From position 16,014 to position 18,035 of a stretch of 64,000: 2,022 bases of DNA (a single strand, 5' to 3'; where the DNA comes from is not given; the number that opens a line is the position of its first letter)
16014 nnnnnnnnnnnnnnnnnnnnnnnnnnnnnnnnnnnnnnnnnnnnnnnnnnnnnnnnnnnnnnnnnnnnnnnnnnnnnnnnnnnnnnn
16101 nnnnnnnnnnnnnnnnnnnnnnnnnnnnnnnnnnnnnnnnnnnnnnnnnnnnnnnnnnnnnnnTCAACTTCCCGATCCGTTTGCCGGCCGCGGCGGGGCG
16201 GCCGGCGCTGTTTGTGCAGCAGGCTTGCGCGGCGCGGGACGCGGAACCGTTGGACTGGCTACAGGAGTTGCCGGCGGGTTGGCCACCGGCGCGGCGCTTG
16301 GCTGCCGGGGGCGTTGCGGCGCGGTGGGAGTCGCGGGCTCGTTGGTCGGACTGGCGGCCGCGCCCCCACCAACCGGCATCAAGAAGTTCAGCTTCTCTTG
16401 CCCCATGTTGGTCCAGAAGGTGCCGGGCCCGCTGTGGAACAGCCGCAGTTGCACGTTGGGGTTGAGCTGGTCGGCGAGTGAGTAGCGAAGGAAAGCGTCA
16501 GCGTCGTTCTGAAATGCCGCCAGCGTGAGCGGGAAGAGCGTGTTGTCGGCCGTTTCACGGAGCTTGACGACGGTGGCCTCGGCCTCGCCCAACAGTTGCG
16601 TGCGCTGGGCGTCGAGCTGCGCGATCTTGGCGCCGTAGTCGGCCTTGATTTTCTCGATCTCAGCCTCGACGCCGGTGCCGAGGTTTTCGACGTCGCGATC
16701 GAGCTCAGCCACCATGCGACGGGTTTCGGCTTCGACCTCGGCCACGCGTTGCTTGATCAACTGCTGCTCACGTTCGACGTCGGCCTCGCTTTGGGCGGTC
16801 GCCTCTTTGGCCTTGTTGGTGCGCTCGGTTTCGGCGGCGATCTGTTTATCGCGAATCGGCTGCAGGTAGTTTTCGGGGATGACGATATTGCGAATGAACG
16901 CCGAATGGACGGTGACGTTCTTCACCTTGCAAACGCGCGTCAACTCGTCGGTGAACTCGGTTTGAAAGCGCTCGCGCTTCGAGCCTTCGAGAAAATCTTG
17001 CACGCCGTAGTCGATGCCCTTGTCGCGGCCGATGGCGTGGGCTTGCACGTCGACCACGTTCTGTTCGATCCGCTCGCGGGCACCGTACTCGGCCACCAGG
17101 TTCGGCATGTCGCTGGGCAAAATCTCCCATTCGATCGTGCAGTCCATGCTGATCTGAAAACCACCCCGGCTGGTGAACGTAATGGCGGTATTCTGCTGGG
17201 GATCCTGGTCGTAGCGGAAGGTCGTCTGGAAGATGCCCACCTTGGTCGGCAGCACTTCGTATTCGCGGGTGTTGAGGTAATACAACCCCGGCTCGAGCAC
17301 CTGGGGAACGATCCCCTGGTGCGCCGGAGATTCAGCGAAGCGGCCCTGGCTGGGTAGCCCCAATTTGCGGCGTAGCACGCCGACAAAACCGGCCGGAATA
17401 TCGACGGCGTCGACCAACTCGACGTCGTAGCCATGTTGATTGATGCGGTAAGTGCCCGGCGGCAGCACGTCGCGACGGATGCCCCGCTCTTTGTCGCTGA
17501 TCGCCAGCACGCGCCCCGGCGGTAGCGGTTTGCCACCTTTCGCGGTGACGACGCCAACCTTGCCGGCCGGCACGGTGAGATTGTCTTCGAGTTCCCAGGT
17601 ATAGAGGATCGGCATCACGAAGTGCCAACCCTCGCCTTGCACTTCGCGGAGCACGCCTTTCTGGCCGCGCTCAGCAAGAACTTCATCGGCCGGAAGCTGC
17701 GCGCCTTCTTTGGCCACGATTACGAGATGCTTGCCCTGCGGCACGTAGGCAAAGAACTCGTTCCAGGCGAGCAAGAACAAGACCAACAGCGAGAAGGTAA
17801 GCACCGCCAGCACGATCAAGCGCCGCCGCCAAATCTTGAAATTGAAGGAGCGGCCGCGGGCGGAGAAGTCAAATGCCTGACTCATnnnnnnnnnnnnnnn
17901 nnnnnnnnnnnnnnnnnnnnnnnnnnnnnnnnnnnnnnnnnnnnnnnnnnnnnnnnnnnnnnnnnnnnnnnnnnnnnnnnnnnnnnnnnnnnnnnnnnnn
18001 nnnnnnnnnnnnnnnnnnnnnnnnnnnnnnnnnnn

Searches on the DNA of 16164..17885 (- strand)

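Call 66: search_rna_families(sources=[L081, L050, L049, L066, L051, L036, L046, L064, L007, L013, L015, L001, L039, L063], threshold=gathering)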
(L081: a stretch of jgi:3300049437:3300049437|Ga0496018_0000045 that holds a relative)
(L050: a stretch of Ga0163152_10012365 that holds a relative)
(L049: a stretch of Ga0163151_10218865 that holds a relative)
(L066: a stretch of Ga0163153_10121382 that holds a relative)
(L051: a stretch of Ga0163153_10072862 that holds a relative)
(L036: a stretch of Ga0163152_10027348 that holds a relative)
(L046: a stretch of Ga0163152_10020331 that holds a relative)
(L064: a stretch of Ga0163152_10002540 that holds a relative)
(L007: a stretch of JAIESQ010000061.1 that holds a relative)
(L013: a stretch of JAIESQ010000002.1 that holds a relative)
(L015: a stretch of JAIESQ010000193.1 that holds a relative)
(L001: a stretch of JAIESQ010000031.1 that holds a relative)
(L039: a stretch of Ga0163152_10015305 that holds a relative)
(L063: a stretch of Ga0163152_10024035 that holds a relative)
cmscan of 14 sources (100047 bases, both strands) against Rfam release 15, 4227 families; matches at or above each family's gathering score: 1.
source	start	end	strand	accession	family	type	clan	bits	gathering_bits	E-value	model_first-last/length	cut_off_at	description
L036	38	110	-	RF00005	tRNA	Gene; tRNA;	CL00001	67.5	29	2.4e-12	1-71/71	no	tRNA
